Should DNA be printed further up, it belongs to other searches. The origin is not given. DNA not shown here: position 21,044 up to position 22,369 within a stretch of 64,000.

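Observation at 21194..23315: MamK-like actin filament gene paired with an uncharacterised double-zinc-ribbon protein in an archaeon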

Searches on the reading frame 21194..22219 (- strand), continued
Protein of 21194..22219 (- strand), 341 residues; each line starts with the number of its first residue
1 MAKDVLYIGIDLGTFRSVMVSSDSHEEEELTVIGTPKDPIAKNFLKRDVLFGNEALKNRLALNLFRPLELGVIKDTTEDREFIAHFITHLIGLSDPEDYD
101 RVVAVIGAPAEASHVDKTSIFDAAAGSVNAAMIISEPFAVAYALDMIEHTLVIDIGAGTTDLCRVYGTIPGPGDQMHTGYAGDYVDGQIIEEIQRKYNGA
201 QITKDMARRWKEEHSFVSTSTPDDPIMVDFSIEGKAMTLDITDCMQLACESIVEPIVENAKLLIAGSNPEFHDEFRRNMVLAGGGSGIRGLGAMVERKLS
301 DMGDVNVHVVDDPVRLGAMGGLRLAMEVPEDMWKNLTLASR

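Call 41: search_solved_structures(query=window:21194-22219:-, max_evalue=1e-10, show_alignments=5)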
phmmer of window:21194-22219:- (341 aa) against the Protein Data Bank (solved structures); distinct sequences matched with E-value up to 1e-10: 7.
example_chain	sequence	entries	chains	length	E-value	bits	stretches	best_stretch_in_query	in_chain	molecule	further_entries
5ljw_A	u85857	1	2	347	2.2e-74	253.9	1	2-336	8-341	Actin-like ATPase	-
5jyg_A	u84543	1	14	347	2e-73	250.7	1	2-336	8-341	Actin-like ATPase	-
5ljv_A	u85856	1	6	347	2.8e-73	250.3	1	2-336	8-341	Actin-like ATPase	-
8r2n_A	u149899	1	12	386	5.5e-44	154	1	7-335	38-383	Actin/actin family protein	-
1jce_A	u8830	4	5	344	1.4e-14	57.3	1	8-299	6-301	ROD SHAPE-DETERMINING PROTEIN MREB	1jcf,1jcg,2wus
7zpt_M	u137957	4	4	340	8e-13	51.6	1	8-321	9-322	Cell shape-determining protein MreB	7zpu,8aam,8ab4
8azg_M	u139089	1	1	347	8.6e-13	51.5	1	8-321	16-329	Cell shape-determining protein MreB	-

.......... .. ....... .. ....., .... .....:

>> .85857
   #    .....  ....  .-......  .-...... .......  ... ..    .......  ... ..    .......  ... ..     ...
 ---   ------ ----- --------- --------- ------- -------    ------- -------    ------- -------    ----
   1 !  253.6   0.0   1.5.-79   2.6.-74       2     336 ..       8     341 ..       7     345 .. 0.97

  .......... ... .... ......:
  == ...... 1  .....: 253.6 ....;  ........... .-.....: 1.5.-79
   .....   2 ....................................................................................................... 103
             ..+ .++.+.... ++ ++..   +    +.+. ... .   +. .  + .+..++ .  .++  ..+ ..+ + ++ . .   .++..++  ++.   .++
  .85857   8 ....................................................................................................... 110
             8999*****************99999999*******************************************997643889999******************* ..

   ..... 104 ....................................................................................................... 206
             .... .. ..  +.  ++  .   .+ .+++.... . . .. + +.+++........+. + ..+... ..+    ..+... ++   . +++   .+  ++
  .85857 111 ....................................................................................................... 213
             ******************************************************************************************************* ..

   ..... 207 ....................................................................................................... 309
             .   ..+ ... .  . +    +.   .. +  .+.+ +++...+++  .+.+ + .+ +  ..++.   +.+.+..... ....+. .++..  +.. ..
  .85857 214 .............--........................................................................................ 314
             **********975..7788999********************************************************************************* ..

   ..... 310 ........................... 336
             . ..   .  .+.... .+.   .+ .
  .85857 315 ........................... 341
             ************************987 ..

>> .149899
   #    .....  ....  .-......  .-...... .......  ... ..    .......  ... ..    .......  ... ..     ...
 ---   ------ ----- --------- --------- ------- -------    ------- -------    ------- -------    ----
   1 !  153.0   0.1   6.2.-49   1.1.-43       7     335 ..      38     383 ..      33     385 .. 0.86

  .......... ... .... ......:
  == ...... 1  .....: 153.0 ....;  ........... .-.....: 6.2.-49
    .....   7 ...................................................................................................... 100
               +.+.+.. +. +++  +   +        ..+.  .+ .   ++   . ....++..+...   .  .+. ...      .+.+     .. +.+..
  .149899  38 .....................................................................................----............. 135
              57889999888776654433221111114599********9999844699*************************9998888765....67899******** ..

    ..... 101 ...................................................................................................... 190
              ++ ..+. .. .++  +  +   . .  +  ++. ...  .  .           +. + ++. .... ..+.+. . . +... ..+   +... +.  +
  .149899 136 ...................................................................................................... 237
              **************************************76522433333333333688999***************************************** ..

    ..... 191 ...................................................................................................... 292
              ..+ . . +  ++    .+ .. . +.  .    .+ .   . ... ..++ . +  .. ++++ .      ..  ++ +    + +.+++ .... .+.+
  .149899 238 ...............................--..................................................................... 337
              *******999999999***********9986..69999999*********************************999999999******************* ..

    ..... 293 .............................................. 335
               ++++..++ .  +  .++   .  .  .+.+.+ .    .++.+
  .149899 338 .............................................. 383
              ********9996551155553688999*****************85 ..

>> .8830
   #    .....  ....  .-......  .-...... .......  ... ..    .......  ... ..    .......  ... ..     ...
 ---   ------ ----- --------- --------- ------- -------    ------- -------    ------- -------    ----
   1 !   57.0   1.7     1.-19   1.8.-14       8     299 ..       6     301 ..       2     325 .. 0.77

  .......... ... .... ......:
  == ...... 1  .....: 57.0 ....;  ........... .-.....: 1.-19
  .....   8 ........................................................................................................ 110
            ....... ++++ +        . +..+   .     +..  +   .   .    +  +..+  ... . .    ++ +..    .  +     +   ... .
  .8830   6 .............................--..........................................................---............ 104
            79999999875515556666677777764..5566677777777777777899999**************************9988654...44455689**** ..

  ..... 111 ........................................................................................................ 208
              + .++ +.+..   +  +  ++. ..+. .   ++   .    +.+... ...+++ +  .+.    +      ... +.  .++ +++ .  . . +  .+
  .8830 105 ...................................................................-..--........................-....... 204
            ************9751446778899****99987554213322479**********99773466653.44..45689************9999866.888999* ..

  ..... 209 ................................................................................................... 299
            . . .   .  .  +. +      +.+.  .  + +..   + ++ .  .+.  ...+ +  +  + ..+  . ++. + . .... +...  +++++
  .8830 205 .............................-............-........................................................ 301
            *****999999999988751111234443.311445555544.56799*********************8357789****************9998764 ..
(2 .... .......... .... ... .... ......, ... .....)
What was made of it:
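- Closest known: BeeR, a bacterial actin that forms three-stranded tubes. Different: The window protein lacks BeeR's insertions (call 41).
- Checked: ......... and AGDxxD are absent from MreB (call 41).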

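Call 48: list_cluster_members(proteins=[L081:731-2089:-, L081:8361-9137:-, L081:7101-8381:+, P0265, P0275, P0268, P0263, P0270, P0267, P0266])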
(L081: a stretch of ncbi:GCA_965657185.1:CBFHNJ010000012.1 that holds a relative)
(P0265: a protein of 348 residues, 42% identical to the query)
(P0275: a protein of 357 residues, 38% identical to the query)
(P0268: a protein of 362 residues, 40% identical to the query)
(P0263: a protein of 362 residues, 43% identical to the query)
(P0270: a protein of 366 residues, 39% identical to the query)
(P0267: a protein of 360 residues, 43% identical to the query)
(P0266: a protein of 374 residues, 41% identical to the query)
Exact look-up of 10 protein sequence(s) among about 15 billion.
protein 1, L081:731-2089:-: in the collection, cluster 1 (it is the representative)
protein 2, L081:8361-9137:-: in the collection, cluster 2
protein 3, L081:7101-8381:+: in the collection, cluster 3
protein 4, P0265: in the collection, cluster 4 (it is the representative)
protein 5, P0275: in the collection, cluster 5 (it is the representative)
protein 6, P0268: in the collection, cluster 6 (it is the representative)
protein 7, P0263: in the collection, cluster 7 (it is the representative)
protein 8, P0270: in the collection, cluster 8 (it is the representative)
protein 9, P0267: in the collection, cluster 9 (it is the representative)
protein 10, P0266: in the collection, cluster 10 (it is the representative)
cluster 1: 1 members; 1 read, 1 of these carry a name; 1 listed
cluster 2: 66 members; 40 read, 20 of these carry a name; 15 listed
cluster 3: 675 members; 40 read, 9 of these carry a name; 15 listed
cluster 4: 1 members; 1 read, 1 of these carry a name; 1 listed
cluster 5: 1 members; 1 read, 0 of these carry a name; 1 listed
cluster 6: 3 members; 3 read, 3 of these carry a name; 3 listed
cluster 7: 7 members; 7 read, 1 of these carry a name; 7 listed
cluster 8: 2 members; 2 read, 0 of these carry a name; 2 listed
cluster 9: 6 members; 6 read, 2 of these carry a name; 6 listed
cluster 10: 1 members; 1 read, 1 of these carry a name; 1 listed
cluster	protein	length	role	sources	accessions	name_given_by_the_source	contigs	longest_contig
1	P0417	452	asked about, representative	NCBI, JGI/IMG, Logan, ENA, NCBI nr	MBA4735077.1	MAG: signal recognition particle-docking protein FtsY [Candidatus Poseidoniales archaeon] | signal recognition particle-docking protein FtsY [Candidatus Poseidoniales archaeon]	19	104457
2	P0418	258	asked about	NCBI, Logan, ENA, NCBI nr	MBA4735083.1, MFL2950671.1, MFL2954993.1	MAG: phosphoglycerol geranylgeranyltransferase [Candidatus Thalassarchaeaceae archaeon] | phosphoglycerol geranylgeranyltransferase [Candidatus Poseidoniales archaeon]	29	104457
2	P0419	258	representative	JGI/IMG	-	phosphoglycerol geranylgeranyltransferase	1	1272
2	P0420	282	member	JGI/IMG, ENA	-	phosphoglycerol geranylgeranyltransferase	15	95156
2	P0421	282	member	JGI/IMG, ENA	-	phosphoglycerol geranylgeranyltransferase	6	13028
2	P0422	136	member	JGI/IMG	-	phosphoglycerol geranylgeranyltransferase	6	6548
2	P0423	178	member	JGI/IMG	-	phosphoglycerol geranylgeranyltransferase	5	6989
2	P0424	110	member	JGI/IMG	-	phosphoglycerol geranylgeranyltransferase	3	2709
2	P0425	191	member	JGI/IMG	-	phosphoglycerol geranylgeranyltransferase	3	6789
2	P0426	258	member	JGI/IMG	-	phosphoglycerol geranylgeranyltransferase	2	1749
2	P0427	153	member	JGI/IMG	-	phosphoglycerol geranylgeranyltransferase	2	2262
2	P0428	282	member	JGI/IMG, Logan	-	phosphoglycerol geranylgeranyltransferase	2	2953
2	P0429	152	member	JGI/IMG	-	phosphoglycerol geranylgeranyltransferase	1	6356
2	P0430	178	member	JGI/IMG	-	phosphoglycerol geranylgeranyltransferase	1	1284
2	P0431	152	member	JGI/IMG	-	phosphoglycerol geranylgeranyltransferase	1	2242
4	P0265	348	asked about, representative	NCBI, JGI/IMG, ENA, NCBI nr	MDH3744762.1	MAG: rod shape-determining protein [Acidobacteriota bacterium] | rod shape-determining protein [Acidobacteriota bacterium]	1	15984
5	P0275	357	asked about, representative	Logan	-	-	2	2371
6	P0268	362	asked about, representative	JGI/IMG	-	rod shape-determining protein MreB and related proteins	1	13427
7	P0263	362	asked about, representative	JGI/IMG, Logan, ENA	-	-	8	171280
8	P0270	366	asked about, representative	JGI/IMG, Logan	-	-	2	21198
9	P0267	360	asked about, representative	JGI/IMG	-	-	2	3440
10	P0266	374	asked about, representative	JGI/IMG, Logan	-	rod shape-determining protein MreB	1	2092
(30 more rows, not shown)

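Call 64: find_related_loci(query=P0249, collection=metagenome_contigs, flank=3000)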
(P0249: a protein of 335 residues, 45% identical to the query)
Query P0249 (335 aa) in metagenome_contigs; peptide patterns used: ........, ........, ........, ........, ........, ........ (x = any residue, [..] = any of these).
522 stretches matched a pattern; 422 encode a relative of the query (tblastn E <= 1e-3); the best 80 are kept; 80 distinct loci.
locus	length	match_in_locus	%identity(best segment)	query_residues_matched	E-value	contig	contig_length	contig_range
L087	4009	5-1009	99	1-335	0e+0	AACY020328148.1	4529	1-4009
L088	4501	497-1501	99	1-335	0e+0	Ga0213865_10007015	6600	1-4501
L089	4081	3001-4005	99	1-335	0e+0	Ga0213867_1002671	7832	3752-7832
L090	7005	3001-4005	99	1-335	0e+0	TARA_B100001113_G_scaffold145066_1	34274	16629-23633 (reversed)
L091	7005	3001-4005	99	1-335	0e+0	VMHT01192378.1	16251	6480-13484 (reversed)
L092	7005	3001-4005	96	1-335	0e+0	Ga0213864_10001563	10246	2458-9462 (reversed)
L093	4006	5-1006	96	2-335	0e+0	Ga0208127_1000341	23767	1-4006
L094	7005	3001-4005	96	1-335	0e+0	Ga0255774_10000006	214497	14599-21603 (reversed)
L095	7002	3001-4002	96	2-335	0e+0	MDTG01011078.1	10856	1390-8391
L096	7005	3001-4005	96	1-335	0e+0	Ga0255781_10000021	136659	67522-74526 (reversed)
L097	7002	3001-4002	96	2-335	0e+0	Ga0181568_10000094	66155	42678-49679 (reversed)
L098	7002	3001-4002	96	2-335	0e+0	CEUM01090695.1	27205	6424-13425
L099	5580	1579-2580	96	2-335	0e+0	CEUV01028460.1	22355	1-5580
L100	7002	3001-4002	96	2-335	0e+0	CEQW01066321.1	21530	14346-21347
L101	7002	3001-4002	96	2-335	0e+0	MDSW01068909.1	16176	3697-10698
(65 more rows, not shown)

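Call 72: list_cluster_members(proteins=[L085:4341-5468:+, L085:10442-11233:-, L086:6471-7826:-, P0251, P0255, P0254, P0248, P0256, P0259, P0258])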
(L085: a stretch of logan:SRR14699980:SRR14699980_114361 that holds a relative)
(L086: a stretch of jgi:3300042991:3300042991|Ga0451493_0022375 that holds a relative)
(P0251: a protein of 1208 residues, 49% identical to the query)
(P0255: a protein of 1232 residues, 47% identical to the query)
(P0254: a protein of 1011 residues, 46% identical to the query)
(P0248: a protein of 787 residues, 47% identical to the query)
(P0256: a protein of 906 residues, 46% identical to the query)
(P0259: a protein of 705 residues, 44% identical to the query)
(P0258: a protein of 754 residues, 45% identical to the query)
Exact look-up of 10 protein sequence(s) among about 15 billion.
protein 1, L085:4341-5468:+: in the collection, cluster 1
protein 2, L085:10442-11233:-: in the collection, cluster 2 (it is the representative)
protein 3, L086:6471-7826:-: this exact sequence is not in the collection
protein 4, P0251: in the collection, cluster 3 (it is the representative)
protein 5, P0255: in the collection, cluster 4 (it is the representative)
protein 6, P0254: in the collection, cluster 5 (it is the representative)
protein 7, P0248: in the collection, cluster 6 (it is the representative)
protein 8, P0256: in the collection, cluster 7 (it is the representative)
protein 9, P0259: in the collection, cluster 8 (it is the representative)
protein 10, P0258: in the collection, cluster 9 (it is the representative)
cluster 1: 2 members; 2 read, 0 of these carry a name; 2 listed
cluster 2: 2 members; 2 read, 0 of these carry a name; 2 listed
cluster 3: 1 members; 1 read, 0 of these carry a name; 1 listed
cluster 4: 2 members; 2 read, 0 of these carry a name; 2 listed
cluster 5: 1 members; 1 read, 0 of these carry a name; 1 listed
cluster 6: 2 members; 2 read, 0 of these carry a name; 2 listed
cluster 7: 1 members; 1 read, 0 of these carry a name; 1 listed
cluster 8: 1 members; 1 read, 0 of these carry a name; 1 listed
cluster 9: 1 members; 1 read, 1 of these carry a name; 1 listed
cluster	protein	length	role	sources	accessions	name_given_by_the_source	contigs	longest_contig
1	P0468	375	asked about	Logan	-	-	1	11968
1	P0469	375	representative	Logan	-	-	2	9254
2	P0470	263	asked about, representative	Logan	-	-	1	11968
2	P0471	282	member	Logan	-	-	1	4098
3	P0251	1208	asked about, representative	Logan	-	-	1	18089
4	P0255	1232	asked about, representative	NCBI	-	-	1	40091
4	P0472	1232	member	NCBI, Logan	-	-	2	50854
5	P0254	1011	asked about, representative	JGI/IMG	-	-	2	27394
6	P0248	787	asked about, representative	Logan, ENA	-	-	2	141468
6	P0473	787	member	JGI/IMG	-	-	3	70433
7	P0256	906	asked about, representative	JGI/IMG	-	-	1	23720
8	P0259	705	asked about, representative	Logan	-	-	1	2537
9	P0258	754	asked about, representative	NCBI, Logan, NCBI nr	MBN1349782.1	rod shape-determining protein [candidate division KSB1 bacterium]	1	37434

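Call 73: search_protein_families(library=ncbifam, proteins=[P0249, P0260, P0262, P0253, P0252, P0265, P0275, P0314, P0336, P0268], max_evalue=1e-30)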
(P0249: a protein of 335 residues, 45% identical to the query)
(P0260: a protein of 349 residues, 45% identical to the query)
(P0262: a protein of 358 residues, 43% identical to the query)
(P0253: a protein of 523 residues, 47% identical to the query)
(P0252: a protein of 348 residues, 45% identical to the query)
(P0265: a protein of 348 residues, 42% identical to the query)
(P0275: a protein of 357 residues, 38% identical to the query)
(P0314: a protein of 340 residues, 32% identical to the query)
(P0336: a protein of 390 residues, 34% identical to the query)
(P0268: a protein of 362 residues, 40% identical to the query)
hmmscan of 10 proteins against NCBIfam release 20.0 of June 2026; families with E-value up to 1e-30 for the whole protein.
P0249 (335 aa): 2 families
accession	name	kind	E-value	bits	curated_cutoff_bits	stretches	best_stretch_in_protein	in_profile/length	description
NF040964.1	MamK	subfamily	1.7e-98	329.8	400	1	6-334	1-330/335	MamK family actin-like protein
NF053558.1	BeeR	equivalog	2.8e-61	207.5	530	1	6-329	1-343/349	BeeR family actin-like protein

P0260 (349 aa): 2 families
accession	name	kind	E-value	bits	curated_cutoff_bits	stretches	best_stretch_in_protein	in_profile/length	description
NF040964.1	MamK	subfamily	1.6e-127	425.2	400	1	21-348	1-329/335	MamK family actin-like protein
NF053558.1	BeeR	equivalog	1.8e-62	211.4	530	1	21-348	1-347/349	BeeR family actin-like protein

P0262 (358 aa): 2 families
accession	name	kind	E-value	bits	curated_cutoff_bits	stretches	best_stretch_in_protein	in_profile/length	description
NF040964.1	MamK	subfamily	5.5e-111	370.8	400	1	28-357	1-330/335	MamK family actin-like protein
NF053558.1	BeeR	equivalog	1.8e-58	198.3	530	1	29-358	2-349/349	BeeR family actin-like protein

P0253 (523 aa): 2 families
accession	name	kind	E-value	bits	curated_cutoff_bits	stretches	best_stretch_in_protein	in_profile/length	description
NF040964.1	MamK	subfamily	2.8e-124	414.5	400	1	195-522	1-329/335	MamK family actin-like protein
NF053558.1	BeeR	equivalog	3.1e-65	220.5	530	1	195-523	1-348/349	BeeR family actin-like protein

P0252 (348 aa): 2 families
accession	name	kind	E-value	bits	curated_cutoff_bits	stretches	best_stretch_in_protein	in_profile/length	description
NF040964.1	MamK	subfamily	1.9e-116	388.8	400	1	16-345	1-330/335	MamK family actin-like protein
NF053558.1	BeeR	equivalog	3.7e-57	193.9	530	1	16-345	1-348/349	BeeR family actin-like protein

P0265 (348 aa): 2 families
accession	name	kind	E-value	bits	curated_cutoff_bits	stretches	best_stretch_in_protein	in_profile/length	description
NF040964.1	MamK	subfamily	1.2e-117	392.7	400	1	13-346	1-331/335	MamK family actin-like protein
NF053558.1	BeeR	equivalog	4.4e-62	210.1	530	1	13-344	1-347/349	BeeR family actin-like protein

P0275 (357 aa): 2 families
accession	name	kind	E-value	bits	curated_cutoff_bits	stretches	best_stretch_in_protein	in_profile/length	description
NF040964.1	MamK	subfamily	9e-153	508.2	400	1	23-355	2-334/335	MamK family actin-like protein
NF053558.1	BeeR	equivalog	5.7e-61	206.4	530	1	23-349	2-346/349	BeeR family actin-like protein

P0314 (340 aa): 2 families
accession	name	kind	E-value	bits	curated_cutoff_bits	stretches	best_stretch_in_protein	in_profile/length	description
NF040964.1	MamK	subfamily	9.9e-142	471.9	400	1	11-340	1-330/335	MamK family actin-like protein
NF053558.1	BeeR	equivalog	1.7e-45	155.6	530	1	11-337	1-345/349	BeeR family actin-like protein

P0336 (390 aa): 2 families
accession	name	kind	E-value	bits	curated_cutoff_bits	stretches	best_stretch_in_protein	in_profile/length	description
NF053558.1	BeeR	equivalog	3.6e-169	562.3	530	1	41-389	1-349/349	BeeR family actin-like protein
NF040964.1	MamK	subfamily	7.1e-67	225.8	400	1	41-388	1-330/335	MamK family actin-like protein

P0268 (362 aa): 2 families
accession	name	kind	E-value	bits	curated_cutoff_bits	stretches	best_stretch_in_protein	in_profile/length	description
NF040964.1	MamK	subfamily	2.9e-112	375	400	1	7-347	2-331/335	MamK family actin-like protein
NF053558.1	BeeR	equivalog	1.2e-60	205.4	530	1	7-346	2-348/349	BeeR family actin-like protein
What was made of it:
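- On MamK family (NCBIfam NF040964): For comparison: the true MamK clade scores 472-508, a Nitrospira protein named MamK family 425, the KSB1-type fusion 414, paralogue 2 330 and BeeR 226 (call 73).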

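Call 80: predict_structure(alignment_id=A4)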
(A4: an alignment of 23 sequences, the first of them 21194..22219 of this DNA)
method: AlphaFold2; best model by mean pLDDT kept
length: 341 residues; sequences in the alignment: 23
mean_pLDDT: 69.2   pTM: 0.72
mean pLDDT of the five models: 69.2, 64.4, 64.2, 62.5, 61.2
residues with pLDDT >= 90: 65; 70-90: 126; 50-70: 75; < 50: 75
segments of 3 or more residues with pLDDT < 50: 14-16, 24-27, 29-75, 113-116, 123-125, 335-341
pLDDT, mean of each block of 10 residues (from residue 1): 66 58 53 33 31 35 32 48 57 55 69 50 54 77 88 83 83 81 86 90 84 65 79 83 89 92 94 95 66 89 91 75 78 51 32
secondary structure, 60 per line:
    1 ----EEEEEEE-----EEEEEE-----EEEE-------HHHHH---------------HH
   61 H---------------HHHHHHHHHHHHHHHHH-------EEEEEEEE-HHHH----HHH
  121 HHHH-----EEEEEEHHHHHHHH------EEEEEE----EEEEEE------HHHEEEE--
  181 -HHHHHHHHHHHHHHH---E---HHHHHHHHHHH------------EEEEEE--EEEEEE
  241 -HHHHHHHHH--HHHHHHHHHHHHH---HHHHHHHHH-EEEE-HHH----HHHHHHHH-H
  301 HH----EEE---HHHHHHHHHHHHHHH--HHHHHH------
elements in order: E5-11 E17-22 E28-31 H39-43 H77-93 E101-108 H110-113 H118-124 E130-135 H136-143 E150-155 E160-165 E175-178 H182-196 H204-214 E227-232 E235-240 H242-250 H253-265 H269-277 E279-282 H291-298 E307-309 H313-327 H330-335
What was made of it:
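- The subdomain IB region (residues 29-75) is poorly predicted in the AlphaFold model (call 80).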
